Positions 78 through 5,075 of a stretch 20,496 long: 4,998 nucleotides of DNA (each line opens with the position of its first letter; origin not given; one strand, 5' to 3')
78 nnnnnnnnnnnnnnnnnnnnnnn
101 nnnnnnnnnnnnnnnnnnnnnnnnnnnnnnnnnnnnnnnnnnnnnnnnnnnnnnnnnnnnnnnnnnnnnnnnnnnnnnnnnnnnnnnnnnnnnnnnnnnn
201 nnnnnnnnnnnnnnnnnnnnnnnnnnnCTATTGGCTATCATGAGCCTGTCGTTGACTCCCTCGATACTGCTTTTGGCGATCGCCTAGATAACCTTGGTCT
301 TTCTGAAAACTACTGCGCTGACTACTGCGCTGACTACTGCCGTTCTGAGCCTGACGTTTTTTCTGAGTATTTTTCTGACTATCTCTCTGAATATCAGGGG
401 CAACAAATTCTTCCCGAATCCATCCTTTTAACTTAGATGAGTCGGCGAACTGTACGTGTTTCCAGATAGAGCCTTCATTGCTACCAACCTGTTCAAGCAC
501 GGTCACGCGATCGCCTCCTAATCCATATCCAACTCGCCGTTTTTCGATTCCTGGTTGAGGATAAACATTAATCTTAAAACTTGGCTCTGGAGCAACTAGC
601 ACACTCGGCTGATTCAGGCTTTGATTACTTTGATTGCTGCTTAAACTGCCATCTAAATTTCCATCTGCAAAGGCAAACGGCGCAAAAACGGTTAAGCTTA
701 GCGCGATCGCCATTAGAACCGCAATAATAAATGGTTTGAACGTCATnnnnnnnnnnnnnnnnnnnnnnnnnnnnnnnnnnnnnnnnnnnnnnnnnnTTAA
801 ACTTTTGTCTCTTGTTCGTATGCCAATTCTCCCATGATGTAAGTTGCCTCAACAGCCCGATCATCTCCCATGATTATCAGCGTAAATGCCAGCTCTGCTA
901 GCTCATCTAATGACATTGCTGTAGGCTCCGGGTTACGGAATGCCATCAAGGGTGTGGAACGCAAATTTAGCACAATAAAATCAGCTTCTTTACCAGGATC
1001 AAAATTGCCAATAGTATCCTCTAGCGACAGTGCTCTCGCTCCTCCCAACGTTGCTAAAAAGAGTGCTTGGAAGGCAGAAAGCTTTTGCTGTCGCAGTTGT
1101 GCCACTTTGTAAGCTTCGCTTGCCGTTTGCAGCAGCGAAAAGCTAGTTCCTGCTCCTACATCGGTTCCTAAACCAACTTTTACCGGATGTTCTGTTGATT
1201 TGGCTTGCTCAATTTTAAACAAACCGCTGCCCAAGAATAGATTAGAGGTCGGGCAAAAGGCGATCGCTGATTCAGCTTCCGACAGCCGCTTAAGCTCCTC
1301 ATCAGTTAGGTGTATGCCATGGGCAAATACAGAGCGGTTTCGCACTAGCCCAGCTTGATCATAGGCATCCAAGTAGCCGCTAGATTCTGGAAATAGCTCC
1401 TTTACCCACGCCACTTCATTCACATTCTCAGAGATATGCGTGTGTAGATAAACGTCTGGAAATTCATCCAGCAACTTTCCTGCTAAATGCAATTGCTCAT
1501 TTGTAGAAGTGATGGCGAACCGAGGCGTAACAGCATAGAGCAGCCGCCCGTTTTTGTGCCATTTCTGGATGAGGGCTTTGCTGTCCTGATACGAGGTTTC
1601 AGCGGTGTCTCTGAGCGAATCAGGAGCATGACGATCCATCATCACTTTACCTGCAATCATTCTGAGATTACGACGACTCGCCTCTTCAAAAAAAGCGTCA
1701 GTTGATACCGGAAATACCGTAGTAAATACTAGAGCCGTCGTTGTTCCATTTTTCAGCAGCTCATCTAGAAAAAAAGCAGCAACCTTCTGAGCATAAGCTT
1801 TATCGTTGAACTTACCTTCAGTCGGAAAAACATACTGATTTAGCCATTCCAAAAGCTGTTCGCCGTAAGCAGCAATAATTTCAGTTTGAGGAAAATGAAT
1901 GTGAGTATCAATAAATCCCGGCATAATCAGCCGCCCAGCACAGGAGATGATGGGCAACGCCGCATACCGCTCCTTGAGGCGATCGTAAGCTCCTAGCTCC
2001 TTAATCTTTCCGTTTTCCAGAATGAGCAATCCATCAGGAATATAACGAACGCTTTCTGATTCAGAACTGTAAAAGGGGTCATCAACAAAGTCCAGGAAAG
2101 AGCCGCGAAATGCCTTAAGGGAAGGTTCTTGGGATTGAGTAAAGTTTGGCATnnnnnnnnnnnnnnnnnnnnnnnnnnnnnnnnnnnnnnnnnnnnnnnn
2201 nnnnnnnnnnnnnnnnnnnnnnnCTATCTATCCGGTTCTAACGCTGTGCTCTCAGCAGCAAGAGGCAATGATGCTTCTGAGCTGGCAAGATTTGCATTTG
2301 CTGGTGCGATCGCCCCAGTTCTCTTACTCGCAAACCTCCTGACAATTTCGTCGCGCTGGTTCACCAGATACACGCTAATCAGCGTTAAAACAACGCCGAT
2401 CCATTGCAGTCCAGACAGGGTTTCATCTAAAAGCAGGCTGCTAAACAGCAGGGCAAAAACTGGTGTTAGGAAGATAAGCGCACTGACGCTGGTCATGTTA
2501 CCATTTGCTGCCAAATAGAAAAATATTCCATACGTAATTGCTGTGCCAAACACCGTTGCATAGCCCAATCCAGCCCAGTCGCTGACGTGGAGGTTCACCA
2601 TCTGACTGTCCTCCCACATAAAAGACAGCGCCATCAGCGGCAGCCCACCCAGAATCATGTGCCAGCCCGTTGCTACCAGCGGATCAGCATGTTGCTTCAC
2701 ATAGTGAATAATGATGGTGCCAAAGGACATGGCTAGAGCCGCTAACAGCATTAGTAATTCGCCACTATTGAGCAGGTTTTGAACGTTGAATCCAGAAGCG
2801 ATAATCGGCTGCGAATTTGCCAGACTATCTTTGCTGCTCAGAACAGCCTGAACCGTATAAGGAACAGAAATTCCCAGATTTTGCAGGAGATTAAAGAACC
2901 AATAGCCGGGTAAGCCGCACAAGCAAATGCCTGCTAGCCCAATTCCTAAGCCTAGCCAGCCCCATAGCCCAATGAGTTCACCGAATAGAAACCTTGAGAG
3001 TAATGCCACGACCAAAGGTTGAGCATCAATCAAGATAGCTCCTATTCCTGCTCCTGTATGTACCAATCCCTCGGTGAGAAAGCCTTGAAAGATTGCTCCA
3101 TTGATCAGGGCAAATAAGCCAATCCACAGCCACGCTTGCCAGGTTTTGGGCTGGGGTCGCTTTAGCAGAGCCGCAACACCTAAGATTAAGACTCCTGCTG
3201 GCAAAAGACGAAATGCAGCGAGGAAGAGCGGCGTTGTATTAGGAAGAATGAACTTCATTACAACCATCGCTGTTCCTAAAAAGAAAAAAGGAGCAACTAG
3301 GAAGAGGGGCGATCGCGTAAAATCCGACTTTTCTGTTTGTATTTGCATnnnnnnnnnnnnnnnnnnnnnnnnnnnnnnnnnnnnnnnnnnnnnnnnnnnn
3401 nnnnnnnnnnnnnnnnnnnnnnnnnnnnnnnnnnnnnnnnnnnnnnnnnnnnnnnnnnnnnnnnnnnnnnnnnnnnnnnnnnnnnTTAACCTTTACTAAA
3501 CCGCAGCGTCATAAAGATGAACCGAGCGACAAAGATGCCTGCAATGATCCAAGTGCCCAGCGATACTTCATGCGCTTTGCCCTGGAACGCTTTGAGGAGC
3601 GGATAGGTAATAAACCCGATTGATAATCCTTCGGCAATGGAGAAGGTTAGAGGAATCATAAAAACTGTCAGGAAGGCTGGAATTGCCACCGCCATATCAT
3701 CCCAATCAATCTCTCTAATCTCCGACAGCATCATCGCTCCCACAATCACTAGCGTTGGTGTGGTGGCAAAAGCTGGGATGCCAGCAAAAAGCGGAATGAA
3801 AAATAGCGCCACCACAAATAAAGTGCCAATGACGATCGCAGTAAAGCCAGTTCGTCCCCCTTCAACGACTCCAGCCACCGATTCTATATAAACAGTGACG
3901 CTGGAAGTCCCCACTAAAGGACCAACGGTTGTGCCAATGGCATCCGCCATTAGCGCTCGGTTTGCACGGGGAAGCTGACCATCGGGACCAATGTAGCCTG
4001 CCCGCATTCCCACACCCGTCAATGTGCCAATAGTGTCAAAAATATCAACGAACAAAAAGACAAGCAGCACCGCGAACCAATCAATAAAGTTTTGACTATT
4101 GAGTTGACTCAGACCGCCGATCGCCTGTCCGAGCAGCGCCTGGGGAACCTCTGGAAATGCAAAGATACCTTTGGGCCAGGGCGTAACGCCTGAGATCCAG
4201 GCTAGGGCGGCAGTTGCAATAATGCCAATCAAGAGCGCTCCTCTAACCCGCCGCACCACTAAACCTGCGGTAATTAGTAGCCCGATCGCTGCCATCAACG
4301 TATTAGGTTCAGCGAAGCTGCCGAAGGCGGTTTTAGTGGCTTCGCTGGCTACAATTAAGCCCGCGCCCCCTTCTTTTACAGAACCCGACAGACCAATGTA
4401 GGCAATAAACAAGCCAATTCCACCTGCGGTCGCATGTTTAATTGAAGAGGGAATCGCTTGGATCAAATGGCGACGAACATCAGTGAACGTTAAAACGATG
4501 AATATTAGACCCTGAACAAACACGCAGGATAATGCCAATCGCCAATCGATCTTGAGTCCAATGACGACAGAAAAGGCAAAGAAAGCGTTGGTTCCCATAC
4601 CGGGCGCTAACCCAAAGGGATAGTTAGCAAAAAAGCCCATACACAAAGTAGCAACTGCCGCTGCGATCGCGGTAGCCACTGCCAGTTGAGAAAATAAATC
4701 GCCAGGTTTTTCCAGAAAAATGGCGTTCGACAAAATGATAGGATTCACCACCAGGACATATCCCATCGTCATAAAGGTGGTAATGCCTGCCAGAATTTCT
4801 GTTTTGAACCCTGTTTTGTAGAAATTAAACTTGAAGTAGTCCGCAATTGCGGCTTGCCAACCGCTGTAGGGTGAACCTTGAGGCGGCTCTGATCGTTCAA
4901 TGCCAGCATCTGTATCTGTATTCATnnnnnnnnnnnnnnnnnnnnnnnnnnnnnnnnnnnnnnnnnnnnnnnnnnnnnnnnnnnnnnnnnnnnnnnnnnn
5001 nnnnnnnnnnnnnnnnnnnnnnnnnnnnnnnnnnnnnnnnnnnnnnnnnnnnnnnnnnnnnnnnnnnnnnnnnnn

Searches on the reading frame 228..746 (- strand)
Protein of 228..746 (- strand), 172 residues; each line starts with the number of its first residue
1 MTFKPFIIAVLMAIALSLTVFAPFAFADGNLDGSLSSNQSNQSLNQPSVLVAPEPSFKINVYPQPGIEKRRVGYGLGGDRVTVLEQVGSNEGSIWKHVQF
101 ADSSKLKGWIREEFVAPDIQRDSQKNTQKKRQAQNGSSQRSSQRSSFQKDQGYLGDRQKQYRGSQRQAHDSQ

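Call 16: search_protein_families(library=pfam, proteins=[window:228-746:-], max_evalue=0.001)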
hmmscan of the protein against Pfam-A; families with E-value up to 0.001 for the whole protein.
window:228-746:- (172 aa): 1 family
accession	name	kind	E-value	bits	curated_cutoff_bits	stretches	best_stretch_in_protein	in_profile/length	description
PF08239.17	SH3_3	-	0.00013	22.5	27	1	60-115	4-53/54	Bacterial SH3 domain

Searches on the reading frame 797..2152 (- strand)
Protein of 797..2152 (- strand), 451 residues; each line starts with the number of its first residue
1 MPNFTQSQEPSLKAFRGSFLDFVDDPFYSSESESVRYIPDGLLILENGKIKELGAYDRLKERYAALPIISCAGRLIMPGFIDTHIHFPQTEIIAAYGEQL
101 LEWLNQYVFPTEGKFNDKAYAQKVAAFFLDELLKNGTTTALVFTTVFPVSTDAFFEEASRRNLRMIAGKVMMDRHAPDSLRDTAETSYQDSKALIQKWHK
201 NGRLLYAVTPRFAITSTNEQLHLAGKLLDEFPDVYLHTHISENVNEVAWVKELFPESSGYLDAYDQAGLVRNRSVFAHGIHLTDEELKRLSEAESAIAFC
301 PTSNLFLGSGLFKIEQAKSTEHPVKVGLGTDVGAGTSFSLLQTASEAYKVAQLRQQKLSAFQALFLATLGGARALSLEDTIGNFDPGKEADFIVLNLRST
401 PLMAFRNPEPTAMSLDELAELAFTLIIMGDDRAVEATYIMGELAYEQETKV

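Call 16: search_protein_families(library=pfam, proteins=[window:797-2152:-], max_evalue=0.001)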
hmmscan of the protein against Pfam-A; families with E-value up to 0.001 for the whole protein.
window:797-2152:- (451 aa): 2 families
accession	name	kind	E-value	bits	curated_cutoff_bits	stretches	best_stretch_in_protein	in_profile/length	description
PF01979.26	Amidohydro_1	-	2.4e-61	208.3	25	1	76-442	2-343/345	Amidohydrolase family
PF07969.17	Amidohydro_3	-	5.7e-17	62.8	29.7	1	272-441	307-468/472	Amidohydrolase family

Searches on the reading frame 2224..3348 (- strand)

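Call 16: search_protein_families(library=pfam, proteins=[window:2224-3348:-], max_evalue=0.001)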
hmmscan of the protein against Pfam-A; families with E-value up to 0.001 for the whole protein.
window:2224-3348:- (374 aa): 1 family
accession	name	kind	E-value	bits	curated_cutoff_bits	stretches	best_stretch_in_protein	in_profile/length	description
PF00892.27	EamA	-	3e-47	160.7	28.2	2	195-330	2-134/135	EamA-like transporter family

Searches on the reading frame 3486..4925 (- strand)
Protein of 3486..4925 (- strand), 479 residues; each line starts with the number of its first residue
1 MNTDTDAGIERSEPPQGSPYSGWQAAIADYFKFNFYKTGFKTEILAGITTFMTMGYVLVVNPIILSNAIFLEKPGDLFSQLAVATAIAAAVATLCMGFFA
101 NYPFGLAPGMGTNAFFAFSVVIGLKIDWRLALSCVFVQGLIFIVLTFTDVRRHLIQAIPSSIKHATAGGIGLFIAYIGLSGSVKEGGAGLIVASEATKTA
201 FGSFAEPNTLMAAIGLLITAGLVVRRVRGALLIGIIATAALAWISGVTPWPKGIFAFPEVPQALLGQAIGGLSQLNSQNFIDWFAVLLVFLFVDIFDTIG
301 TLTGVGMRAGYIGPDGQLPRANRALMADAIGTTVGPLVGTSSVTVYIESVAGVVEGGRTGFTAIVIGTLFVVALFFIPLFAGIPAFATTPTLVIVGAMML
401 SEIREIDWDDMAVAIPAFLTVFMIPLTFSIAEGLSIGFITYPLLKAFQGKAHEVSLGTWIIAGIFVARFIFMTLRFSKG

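Call 6: search_protein_families(library=pfam, proteins=[window:3486-4925:-], max_evalue=0.01)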
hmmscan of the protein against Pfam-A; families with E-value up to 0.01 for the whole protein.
window:3486-4925:- (479 aa): 1 family
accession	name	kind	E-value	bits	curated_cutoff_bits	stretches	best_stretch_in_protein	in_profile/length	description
PF00860.26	Xan_ur_permease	-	9.8e-43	146.8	27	1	43-432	3-385/389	Permease family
